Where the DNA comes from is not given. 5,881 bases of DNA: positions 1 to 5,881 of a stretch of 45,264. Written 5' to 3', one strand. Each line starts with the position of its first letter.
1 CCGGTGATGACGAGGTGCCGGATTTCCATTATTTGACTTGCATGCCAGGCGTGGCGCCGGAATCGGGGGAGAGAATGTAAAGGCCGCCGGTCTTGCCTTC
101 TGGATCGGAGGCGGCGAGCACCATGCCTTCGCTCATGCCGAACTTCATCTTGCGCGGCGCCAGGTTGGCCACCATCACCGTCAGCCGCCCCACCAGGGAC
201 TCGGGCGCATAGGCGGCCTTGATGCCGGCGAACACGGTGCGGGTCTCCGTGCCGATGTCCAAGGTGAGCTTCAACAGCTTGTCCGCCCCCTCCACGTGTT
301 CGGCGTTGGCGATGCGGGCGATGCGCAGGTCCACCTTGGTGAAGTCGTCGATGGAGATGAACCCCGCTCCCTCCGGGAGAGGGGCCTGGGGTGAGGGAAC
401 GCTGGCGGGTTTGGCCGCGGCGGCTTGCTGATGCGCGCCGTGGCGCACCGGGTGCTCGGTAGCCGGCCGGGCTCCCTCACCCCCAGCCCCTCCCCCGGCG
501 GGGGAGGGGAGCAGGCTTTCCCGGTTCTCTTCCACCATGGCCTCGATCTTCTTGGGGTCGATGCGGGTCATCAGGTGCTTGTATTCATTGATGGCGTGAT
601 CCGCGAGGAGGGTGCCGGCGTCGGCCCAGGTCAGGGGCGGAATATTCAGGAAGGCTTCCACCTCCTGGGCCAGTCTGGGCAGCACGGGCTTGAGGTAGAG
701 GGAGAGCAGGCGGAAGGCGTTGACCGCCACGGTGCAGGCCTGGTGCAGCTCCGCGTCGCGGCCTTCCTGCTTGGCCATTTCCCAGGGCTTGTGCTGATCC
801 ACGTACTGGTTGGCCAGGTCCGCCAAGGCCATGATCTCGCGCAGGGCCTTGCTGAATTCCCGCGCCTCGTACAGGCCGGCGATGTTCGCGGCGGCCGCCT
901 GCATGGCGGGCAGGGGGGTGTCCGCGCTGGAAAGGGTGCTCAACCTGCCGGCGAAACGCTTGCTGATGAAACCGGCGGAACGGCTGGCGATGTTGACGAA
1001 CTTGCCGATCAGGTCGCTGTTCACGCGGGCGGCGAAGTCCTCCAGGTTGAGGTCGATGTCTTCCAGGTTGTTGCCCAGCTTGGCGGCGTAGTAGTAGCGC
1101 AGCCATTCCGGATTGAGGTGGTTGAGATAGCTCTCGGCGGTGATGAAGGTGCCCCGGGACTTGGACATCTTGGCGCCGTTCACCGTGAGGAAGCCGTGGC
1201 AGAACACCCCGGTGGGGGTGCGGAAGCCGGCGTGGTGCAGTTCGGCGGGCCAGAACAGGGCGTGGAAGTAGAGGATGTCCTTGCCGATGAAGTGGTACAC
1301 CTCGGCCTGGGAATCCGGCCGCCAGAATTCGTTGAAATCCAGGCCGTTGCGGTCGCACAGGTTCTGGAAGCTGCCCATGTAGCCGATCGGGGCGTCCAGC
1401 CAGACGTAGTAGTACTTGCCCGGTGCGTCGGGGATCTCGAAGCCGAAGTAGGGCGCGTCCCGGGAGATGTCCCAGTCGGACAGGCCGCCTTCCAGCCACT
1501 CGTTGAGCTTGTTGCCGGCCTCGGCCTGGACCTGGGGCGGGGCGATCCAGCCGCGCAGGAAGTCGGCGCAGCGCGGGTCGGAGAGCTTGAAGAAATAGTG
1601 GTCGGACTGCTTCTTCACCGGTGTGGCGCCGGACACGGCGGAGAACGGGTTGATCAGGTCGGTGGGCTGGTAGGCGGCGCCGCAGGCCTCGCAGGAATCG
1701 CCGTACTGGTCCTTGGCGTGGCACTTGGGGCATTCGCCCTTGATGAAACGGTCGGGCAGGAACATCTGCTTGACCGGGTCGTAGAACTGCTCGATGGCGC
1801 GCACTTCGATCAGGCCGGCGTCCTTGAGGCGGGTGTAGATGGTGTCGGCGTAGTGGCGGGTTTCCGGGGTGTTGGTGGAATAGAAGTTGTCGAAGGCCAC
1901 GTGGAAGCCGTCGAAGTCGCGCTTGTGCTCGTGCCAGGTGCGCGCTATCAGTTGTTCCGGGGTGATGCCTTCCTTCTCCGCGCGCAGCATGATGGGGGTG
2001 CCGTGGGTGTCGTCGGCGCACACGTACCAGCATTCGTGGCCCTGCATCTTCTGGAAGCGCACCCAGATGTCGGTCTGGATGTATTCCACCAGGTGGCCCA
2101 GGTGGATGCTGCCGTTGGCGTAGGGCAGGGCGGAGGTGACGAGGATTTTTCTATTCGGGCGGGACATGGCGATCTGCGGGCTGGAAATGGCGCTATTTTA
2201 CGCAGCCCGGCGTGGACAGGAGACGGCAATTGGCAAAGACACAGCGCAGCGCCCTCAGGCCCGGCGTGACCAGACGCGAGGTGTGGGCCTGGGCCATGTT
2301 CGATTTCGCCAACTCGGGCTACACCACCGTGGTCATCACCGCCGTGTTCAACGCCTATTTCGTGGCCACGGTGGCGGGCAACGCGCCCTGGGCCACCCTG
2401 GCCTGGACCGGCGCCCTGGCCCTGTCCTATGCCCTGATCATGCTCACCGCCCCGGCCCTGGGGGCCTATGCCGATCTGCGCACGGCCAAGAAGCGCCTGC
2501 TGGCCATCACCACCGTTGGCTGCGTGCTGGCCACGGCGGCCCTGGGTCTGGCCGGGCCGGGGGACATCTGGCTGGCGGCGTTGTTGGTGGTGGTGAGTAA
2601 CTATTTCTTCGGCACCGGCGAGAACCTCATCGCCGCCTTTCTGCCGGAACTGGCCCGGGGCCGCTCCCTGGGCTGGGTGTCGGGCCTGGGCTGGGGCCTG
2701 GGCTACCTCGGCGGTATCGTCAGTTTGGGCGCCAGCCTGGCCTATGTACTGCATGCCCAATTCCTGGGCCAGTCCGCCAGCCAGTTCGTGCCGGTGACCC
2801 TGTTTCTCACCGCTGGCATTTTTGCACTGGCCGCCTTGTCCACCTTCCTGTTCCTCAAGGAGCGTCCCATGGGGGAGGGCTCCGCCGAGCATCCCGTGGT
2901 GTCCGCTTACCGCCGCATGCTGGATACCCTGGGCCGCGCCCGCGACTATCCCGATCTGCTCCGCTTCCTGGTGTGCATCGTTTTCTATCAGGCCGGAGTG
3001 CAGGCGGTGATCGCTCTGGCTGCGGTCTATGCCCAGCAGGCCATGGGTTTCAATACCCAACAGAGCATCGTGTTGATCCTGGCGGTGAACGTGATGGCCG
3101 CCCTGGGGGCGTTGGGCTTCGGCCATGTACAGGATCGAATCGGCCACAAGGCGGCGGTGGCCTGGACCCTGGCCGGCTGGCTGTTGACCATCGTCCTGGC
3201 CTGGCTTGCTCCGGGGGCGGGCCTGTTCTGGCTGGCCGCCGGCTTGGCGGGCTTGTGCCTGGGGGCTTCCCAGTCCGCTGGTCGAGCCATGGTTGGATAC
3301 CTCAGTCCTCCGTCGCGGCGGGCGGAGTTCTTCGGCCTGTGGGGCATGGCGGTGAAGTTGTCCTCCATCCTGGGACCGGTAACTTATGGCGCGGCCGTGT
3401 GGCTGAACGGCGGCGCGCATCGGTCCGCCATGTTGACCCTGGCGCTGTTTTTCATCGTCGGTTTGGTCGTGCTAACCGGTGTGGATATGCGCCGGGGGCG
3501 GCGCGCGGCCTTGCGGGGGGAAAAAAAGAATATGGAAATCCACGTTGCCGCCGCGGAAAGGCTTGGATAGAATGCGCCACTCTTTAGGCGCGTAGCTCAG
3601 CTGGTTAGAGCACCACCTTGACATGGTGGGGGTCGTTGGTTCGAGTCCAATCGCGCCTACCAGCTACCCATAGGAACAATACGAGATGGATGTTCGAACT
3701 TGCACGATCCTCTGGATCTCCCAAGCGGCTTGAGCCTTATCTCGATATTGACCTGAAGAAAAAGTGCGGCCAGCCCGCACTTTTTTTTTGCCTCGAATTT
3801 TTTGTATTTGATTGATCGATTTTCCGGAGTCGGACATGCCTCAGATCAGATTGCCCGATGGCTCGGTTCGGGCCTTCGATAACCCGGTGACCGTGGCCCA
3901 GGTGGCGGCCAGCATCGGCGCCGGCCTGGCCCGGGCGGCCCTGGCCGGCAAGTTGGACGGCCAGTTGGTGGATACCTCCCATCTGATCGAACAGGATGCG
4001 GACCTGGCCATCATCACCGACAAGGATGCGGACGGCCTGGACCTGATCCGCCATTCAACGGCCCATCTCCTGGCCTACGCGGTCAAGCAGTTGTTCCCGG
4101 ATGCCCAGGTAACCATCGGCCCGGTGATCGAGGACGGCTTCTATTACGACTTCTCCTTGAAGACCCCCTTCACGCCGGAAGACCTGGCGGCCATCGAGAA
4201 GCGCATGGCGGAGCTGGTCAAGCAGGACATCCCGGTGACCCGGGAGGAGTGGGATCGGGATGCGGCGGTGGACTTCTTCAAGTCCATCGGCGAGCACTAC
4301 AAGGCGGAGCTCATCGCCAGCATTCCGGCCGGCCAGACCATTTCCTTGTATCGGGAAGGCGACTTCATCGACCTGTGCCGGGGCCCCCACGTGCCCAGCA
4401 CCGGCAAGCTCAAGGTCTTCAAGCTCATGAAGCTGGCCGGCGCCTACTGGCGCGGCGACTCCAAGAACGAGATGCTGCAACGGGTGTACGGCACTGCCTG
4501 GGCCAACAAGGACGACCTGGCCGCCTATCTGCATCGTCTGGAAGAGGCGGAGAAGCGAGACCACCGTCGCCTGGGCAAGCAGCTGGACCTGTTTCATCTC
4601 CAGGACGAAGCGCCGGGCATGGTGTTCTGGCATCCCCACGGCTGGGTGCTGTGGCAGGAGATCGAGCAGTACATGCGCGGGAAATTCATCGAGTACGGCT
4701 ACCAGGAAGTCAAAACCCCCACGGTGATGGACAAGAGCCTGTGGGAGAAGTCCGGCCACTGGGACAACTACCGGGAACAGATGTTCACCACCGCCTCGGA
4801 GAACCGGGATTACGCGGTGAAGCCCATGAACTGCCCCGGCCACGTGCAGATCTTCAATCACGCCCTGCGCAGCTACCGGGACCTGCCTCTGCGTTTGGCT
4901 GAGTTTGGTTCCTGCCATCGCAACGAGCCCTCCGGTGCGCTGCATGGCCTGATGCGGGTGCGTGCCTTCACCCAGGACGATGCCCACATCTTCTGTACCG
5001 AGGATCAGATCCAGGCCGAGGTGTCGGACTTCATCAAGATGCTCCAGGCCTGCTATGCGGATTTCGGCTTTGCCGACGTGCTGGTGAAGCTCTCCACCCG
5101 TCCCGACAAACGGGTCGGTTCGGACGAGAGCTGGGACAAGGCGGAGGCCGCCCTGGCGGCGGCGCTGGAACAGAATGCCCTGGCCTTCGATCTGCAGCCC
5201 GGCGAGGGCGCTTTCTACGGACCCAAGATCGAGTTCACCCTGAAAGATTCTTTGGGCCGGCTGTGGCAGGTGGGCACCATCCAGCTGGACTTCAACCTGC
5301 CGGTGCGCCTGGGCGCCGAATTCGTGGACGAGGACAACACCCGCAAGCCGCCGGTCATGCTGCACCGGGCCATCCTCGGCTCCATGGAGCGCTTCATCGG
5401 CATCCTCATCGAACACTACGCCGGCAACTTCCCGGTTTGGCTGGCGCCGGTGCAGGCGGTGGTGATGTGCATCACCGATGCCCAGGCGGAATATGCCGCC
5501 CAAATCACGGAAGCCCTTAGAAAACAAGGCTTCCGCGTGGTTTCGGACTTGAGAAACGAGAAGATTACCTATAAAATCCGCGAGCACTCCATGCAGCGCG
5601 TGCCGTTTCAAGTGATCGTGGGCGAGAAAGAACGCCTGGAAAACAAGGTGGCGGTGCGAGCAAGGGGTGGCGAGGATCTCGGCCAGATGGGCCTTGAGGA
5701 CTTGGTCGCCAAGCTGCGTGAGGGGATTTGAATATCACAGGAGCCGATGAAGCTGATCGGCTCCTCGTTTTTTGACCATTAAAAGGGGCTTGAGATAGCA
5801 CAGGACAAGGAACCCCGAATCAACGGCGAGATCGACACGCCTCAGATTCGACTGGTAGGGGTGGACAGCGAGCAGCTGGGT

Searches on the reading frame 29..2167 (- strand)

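Call 52: search_protein_families(library=pfam, proteins=[window:29-2167:-], max_evalue=0.0001)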
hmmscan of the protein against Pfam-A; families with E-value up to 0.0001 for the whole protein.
window:29-2167:- (712 aa): 7 families
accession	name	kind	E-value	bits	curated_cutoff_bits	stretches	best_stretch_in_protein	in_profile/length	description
PF09334.17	tRNA-synt_1g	-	1.2e-148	495.5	20.1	1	8-397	1-390/391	tRNA synthetases class I (M)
PF01588.26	tRNA_bind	-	3.2e-25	88.5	27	1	614-709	1-95/96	Putative tRNA binding domain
PF00133.28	tRNA-synt_1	-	5e-15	55.6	22.7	1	10-68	27-86/414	tRNA synthetases class I (I, L, M and V)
PF01406.26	tRNA-synt_1e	-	4.2e-10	39.9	27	0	322-362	241-282/301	tRNA synthetases class I (C) catalytic domain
PF19303.5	Anticodon_3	-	2.1e-07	31.4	23.5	1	423-517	19-111/152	Anticodon binding domain of methionyl tRNA ligase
PF01921.24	tRNA-synt_1f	-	8e-07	28.7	27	1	314-371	263-320/360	tRNA synthetases class I (K)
PF08264.19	Anticodon_1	-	2.1e-05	24.9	25.1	1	423-503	9-86/148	Anticodon-binding domain of tRNA ligase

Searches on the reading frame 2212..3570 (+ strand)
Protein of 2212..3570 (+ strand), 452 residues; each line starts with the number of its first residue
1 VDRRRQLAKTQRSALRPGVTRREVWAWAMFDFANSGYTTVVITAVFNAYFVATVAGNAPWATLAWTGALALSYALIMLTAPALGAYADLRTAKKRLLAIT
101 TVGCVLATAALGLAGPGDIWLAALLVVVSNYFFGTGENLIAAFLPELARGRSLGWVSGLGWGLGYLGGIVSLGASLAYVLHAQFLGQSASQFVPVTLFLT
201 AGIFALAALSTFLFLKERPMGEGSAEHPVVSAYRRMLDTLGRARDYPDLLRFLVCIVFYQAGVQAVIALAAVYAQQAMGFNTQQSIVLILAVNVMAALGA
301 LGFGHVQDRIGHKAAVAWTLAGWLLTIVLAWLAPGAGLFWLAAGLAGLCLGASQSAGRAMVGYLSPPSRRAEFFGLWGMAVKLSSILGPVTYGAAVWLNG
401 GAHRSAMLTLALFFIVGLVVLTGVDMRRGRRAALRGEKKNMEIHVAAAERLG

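Call 52: search_protein_families(library=pfam, proteins=[window:2212-3570:+], max_evalue=0.0001)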
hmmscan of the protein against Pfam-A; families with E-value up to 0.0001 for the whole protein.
window:2212-3570:+ (452 aa): 3 families
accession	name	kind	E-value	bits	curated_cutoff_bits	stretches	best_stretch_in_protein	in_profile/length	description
PF11700.14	ATG22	-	2.7e-45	155.4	24.1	2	156-433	193-481/482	Vacuole effluxer Atg22 like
PF07690.21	MFS_1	-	6.3e-20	71.8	33.4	2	292-424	41-174/347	Major Facilitator Superfamily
PF13347.12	MFS_2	-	5.5e-15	55.3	27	1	172-396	149-381/427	MFS/sugar transport protein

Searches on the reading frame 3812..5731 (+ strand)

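Call 52: search_protein_families(library=pfam, proteins=[window:3812-5731:+], max_evalue=0.0001)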
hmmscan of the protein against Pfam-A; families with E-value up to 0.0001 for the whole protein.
window:3812-5731:+ (639 aa): 4 families
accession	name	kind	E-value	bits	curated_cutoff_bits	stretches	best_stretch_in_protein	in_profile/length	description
PF00587.30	tRNA-synt_2b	-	2.3e-55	187.8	29.3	1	325-536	1-179/179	tRNA synthetase class II core domain (G, H, P, S and T)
PF03129.25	HGTP_anticodon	-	3.1e-20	72.6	21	1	548-637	1-93/94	Anticodon binding domain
PF07973.19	tRNA_SAD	-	1.7e-16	60.4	24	1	177-226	1-44/44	Threonyl and Alanyl tRNA synthetase second additional domain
PF02824.27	TGS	-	5.8e-10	39.5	22.2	1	12-69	3-60/60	TGS domain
